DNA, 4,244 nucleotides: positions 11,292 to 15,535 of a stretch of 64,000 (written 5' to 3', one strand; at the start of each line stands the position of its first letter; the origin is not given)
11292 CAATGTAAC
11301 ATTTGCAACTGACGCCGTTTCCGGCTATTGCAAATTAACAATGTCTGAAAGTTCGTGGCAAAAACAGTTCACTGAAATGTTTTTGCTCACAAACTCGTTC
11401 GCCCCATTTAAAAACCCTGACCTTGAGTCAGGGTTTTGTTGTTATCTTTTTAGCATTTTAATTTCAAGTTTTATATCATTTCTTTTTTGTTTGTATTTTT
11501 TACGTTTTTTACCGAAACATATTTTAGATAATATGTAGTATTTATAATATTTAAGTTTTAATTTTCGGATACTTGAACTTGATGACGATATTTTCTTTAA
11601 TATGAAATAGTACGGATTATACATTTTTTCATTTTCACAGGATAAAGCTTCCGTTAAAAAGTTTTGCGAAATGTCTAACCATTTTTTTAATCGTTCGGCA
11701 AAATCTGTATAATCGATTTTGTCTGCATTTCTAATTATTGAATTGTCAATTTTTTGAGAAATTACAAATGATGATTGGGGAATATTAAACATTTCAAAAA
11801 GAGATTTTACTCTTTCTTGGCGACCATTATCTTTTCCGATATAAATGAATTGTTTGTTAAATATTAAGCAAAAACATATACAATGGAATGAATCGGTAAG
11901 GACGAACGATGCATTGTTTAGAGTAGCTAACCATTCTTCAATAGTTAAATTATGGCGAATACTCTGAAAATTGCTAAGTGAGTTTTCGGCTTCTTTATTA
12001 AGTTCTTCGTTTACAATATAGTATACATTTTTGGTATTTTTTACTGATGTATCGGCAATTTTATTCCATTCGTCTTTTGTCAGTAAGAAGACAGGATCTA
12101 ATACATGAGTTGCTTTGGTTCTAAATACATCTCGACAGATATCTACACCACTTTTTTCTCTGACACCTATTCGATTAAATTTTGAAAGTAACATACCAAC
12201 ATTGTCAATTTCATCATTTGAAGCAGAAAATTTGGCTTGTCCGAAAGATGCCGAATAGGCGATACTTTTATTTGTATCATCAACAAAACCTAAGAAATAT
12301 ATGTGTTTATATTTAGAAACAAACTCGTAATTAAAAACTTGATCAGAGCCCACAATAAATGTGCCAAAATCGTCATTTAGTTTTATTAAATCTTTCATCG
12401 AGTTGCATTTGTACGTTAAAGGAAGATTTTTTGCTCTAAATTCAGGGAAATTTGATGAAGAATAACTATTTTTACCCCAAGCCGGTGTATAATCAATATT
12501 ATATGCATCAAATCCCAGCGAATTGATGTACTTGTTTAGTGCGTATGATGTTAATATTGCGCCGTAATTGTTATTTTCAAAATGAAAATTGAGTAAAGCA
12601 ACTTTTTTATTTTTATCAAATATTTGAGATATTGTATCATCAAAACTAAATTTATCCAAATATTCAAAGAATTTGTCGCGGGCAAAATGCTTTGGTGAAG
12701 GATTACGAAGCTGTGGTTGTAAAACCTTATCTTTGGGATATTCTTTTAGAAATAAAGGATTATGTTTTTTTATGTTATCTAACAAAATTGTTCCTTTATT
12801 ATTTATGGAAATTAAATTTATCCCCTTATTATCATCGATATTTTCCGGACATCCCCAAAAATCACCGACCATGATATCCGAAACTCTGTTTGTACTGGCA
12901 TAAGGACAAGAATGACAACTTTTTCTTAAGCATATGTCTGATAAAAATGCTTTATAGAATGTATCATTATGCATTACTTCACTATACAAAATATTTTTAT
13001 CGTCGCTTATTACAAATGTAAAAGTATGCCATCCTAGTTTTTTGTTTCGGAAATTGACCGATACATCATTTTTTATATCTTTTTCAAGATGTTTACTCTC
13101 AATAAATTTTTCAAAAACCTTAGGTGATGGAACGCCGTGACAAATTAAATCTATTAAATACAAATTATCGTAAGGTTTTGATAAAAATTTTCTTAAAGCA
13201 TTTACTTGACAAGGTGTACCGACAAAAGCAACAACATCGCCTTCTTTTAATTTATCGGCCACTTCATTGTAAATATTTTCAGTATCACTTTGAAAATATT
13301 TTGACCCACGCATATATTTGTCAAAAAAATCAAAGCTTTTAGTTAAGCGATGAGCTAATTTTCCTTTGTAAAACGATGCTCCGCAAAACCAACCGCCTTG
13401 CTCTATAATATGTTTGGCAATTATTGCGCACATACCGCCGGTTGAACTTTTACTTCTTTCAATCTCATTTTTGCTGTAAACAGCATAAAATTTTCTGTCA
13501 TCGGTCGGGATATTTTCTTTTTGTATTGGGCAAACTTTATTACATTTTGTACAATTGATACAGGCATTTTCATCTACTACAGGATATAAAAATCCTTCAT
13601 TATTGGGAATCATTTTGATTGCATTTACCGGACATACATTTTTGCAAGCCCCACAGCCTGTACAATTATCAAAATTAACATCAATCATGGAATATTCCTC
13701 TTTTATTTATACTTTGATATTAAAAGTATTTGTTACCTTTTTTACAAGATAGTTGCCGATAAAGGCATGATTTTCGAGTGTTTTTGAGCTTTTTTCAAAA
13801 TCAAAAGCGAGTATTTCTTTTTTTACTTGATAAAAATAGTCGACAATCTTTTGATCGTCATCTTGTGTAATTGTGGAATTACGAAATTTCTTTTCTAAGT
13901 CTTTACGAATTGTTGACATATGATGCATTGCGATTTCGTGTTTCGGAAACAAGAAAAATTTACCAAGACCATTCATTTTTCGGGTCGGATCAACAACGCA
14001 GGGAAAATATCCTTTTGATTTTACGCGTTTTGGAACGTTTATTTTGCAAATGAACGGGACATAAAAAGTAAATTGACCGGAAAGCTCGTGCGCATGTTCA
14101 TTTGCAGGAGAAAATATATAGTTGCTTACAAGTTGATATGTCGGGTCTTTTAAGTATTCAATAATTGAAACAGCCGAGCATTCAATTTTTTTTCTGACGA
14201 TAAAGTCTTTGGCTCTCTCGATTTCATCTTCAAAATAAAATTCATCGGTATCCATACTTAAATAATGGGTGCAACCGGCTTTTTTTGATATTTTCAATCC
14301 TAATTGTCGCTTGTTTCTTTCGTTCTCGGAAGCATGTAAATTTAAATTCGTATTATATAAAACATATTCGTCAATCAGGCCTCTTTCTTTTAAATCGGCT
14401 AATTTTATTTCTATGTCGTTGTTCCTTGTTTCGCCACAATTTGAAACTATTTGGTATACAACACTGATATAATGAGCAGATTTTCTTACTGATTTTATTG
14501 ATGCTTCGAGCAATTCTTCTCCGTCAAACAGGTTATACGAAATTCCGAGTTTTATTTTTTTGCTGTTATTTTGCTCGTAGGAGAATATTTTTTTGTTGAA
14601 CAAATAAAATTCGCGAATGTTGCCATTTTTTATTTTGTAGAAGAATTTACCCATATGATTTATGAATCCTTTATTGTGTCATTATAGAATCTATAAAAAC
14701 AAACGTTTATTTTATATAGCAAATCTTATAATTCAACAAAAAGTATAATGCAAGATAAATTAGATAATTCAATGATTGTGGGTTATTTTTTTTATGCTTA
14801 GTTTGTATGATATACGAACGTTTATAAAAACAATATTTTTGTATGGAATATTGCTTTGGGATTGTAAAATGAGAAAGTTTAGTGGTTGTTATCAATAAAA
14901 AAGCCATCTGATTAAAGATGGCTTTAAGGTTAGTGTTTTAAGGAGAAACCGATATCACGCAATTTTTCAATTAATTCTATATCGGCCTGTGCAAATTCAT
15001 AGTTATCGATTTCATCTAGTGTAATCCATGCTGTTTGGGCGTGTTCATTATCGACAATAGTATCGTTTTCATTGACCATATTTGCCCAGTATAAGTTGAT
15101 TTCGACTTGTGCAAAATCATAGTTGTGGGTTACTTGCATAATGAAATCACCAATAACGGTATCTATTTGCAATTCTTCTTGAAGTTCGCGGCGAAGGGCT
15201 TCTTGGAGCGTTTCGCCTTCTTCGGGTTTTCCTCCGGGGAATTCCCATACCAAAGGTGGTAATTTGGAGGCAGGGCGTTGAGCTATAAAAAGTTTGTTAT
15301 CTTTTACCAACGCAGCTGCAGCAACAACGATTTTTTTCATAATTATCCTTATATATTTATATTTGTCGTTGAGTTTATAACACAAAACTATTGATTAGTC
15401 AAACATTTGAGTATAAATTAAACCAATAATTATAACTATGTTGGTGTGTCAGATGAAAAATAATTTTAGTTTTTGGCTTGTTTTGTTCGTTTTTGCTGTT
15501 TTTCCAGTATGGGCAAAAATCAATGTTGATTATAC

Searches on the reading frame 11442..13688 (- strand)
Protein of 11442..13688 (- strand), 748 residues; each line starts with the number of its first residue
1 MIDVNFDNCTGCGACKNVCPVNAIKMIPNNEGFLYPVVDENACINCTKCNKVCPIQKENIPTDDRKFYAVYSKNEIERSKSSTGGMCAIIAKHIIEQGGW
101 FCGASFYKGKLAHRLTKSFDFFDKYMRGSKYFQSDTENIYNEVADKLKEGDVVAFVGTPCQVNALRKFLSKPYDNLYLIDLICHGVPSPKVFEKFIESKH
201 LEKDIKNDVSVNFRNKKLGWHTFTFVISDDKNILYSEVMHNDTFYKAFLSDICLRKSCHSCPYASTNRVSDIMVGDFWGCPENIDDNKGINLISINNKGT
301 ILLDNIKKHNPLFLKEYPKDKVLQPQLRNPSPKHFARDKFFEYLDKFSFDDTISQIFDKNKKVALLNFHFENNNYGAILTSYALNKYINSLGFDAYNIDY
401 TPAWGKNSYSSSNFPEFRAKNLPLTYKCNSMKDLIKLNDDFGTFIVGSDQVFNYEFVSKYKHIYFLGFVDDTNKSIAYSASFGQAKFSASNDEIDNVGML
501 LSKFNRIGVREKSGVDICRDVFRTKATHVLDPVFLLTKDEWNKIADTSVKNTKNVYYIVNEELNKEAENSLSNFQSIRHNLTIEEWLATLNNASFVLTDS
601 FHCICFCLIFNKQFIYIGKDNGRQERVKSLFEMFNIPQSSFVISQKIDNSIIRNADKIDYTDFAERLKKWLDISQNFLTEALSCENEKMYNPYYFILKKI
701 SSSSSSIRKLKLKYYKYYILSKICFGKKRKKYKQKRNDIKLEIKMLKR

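Call 6: search_protein_families(library=pfam, proteins=[window:11442-13688:-])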
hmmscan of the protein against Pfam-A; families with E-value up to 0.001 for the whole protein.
window:11442-13688:- (748 aa): 12 families
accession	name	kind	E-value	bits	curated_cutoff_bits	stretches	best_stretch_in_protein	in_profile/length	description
PF04230.19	PS_pyruv_trans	-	9.9e-33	114.7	25.3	1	374-619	1-278/280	Polysaccharide pyruvyl transferase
PF04432.18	FrhB_FdhB_C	-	1.4e-25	90.4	23.3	1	153-315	4-145/150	Coenzyme F420 hydrogenase/dehydrogenase, beta subunit C terminus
PF00037.32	Fer4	-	6.2e-11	42.1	21.1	1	3-25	2-24/24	4Fe-4S binding domain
PF12838.12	Fer4_7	-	7.9e-10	39.5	27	1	8-54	1-49/52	4Fe-4S dicluster domain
PF12837.12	Fer4_6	-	1.4e-09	37.9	25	2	36-54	2-20/24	4Fe-4S binding domain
PF14697.11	Fer4_21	-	3.6e-08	33.9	35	2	2-26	34-59/59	4Fe-4S dicluster domain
PF13237.11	Fer4_10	-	4.1e-08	33.5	25.5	2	4-28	4-30/53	4Fe-4S dicluster domain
PF12797.12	Fer4_2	-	9.9e-08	31.9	24.5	1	4-21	5-22/22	4Fe-4S binding domain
PF13187.11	Fer4_9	-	5e-06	26.9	27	1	8-54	1-48/52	4Fe-4S dicluster domain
PF13484.11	Fer4_16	-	1.6e-05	26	30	0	8-26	1-19/66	4Fe-4S double cluster binding domain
PF25160.1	LdpA_Fe-S-bd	-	1.6e-05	25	27.6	2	15-57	9-42/49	LdpA Fe-S cluster-binding domain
PF13183.11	Fer4_8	-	0.00062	20.7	27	0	7-22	52-67/68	4Fe-4S dicluster domain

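Call 25: find_encoding_contigs(protein=window:11442-13688:-, flank=4000, max_places=10)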
Protein window:11442-13688:- (748 aa): no gene with exactly this product is on record in the collection.

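Call 58: search_protein_families(library=ncbifam, proteins=[window:11442-13688:-], max_evalue=0.01)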
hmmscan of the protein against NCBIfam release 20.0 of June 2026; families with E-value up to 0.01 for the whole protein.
window:11442-13688:- (748 aa): 63 families (the best 25 are shown)
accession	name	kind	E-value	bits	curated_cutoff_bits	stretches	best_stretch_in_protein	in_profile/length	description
NF040616.1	F420_dehyd_FpoF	exception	6.3e-16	58.3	475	1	4-351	8-336/337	F420H2 dehydrogenase subunit FpoF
NF006808.0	PRK09326.1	equivalog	1.5e-14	53.6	444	1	4-351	9-337/341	F420H2 dehydrogenase subunit F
TIGR02179.1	PorD_KorD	subfamily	7e-11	42.1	60.05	2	2-29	50-77/78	2-oxoacid:acceptor oxidoreductase, delta subunit, pyruvate/2-ketoisovalerate family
NF058577.1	FdxA_fam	equivalog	2.5e-10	40.4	65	1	7-56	7-51/52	4Fe-4S ferredoxin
NF009053.0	PRK12387.1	subfamily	8.6e-10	38.7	204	1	4-80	35-110/180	formate hydrogenlyase complex iron-sulfur subunit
NF004541.0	PRK05888.2-2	equivalog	1.6e-09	37.8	217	1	1-56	55-109/168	NADH-quinone oxidoreductase subunit NuoI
NF042909.1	FMH_DH_FwdF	exception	2.2e-08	33.6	375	1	4-87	222-302/336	tungsten-dependent formylmethanofuran dehydrogenase subunit FwdF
NF040684.1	PorD_Arch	equivalog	3.3e-08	33.5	120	1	2-28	57-83/85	pyruvate synthase subunit PorD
TIGR04395.1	cutC_activ_rSAM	equivalog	2.9e-07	30.1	360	1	7-68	54-113/309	choline TMA-lyase-activating enzyme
NF004545.0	PRK05888.3-1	equivalog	3.8e-07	29.9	229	1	4-57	63-122/154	NADH-quinone oxidoreductase subunit NuoI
NF006221.0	PRK08348.1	subfamily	4e-07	29.8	124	1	2-56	39-90/136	NADH-plastoquinone oxidoreductase subunit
NF045874.1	Vhu_polyferre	exception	1.7e-06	27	600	1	7-56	128-172/381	F420-non-reducing hydrogenase associated-polyferredoxin VhuB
TIGR03048.1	PS_I_psaC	equivalog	1.9e-06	28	130.65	0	6-30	7-31/80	photosystem I iron-sulfur center protein PsaC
TIGR01971.1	NuoI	subfamily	2.6e-06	27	113.05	1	3-30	77-104/121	NADH-quinone oxidoreductase, chain I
NF045763.1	PhenlGlyoxDHPadF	equivalog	3.1e-06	27.3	150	0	2-24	55-77/78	NADH-dependent phenylglyoxylate dehydrogenase subunit delta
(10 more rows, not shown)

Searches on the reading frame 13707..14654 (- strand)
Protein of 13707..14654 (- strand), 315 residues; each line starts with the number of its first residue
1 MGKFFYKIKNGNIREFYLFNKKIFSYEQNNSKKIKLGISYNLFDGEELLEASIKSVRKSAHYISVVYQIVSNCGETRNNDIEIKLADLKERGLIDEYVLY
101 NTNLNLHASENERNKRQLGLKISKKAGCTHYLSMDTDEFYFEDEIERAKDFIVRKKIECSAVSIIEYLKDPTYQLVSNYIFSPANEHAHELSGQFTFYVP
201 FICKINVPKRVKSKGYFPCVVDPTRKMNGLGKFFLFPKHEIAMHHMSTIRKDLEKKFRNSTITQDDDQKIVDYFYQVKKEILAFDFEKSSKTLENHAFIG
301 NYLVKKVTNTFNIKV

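Call 6: search_protein_families(library=pfam, proteins=[window:13707-14654:-])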
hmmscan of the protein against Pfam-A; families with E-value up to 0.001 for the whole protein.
window:13707-14654:- (315 aa): 0 families

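Call 11: search_protein_families(library=pfam, proteins=[window:13707-14654:-], max_evalue=10)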
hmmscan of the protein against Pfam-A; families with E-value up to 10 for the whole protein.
window:13707-14654:- (315 aa): 1 family
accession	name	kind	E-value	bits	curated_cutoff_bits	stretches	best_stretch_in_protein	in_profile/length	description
PF21172.3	CueP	-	0.097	12.8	27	0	238-273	54-89/138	Periplasmic copper-binding protein CueP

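Call 23: find_encoding_contigs(protein=window:13707-14654:-, flank=3000, max_places=10)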
Protein window:13707-14654:- (315 aa): no gene with exactly this product is on record in the collection.

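Call 29: find_homologous_proteins(query=window:13707-14654:-, max_evalue=1e-10)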
Query window:13707-14654:- (315 aa): 656 proteins with E <= 1e-10 among 2586 candidates; the best 120 are listed.
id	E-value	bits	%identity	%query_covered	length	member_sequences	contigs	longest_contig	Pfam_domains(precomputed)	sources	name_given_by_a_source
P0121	3.1e-206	702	100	100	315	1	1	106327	-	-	-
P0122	1.2e-111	391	61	99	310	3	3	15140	-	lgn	-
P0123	3.6e-102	360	61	90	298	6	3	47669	-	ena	-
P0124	9.8e-86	306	52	90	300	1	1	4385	-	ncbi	-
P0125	4.5e-82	294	50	97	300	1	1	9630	-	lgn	-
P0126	6.4e-81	290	49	91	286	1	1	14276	-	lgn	-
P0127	1.1e-78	283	48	90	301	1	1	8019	-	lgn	-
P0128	2.4e-78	282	51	89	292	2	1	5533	-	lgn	-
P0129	6.5e-78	280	51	90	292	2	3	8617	-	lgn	-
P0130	9.8e-78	280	51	90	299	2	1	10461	-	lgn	-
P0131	2.3e-77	279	48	90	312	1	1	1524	-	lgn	-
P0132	3.3e-77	278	49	90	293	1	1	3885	-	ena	-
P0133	5.3e-77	277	51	90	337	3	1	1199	-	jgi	jgi:hypothetical protein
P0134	9.0e-77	277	49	90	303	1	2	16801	-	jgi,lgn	-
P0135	3.3e-76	275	49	95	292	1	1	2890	-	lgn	-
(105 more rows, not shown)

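Call 30: find_encoding_contigs(protein=P0122, flank=4000, max_places=4)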
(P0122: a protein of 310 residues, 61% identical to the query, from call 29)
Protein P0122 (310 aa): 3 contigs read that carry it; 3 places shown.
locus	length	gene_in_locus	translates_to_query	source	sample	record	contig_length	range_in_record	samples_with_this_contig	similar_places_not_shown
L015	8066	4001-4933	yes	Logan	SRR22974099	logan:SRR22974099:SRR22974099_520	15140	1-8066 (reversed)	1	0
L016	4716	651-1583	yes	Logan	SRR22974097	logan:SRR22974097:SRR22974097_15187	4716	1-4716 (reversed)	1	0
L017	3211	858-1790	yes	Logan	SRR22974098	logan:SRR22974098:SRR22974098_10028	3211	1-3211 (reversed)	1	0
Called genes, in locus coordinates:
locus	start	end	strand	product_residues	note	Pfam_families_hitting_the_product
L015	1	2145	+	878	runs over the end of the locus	PF00133:tRNA-synt_1, PF09334:tRNA-synt_1g (weak), PF13603:tRNA-synt_1_2 (weak), PF09334:tRNA-synt_1g, PF08264:Anticodon_1, PF10458:Val_tRNA-synt_C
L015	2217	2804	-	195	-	PF00239:Resolvase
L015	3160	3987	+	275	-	PF05045:RgpF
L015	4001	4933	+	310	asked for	-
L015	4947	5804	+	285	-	PF00535:Glycos_transf_2, PF10111:Glyco_tranf_2_2, PF13641:Glyco_tranf_2_3 (weak)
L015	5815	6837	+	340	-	-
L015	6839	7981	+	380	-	PF01041:DegT_DnrJ_EryC1, PF00266:Aminotran_5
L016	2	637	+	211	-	?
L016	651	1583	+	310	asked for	-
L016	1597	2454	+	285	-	PF00535:Glycos_transf_2, PF10111:Glyco_tranf_2_2, PF13641:Glyco_tranf_2_3 (weak)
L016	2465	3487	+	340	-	-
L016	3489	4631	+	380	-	PF01041:DegT_DnrJ_EryC1, PF00266:Aminotran_5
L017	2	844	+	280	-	?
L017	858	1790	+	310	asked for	-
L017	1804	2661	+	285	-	PF00535:Glycos_transf_2, PF10111:Glyco_tranf_2_2, PF13641:Glyco_tranf_2_3 (weak)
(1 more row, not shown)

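Call 31: find_encoding_contigs(protein=P0123, flank=4000, max_places=4)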
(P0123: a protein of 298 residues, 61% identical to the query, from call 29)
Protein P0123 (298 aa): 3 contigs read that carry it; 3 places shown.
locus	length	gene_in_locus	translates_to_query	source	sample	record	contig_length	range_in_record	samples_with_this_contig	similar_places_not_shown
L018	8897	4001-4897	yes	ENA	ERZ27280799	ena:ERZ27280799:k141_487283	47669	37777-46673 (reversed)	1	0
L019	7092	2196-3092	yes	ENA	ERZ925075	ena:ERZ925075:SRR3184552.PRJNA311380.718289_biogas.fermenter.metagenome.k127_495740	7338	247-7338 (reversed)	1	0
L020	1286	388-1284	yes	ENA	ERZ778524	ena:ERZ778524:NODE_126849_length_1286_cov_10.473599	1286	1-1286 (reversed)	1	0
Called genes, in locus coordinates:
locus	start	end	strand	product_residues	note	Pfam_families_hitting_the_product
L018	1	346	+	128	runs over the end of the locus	-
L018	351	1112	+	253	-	PF00535:Glycos_transf_2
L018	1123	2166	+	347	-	PF13439:Glyco_transf_4, PF13579:Glyco_trans_4_4 (faint), PF00534:Glycos_transf_1, PF13692:Glyco_trans_1_4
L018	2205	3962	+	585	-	PF00884:Sulfatase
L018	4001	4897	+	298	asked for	-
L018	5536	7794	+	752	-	PF00990:GGDEF, PF00563:EAL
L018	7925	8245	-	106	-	-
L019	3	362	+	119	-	?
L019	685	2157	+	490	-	PF00884:Sulfatase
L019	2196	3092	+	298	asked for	-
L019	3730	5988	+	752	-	PF00990:GGDEF, PF00563:EAL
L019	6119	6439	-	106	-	-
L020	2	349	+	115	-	?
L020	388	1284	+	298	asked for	?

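Call 58: search_protein_families(library=ncbifam, proteins=[window:13707-14654:-], max_evalue=0.01)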
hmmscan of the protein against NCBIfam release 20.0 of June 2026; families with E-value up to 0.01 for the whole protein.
window:13707-14654:- (315 aa): 0 families

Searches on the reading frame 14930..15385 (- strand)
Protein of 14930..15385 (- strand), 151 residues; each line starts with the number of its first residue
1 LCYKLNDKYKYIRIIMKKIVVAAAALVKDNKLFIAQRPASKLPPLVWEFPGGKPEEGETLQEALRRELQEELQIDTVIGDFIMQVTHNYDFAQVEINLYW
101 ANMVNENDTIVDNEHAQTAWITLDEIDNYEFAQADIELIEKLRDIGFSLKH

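Call 7: search_protein_families(library=pfam, proteins=[window:14930-15385:-])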
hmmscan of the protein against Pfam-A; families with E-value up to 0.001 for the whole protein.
window:14930-15385:- (151 aa): 2 families
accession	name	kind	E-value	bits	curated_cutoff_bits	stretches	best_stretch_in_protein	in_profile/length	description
PF00293.34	NUDIX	-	4.3e-20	72.5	21.1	1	21-141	4-133/134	NUDIX domain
PF14815.12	NUDIX_4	-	1.9e-18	66.7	35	1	23-140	2-112/113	NUDIX domain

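Call 24: find_encoding_contigs(protein=window:14930-15385:-, flank=3000, max_places=10)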
Protein window:14930-15385:- (151 aa): no gene with exactly this product is on record in the collection.
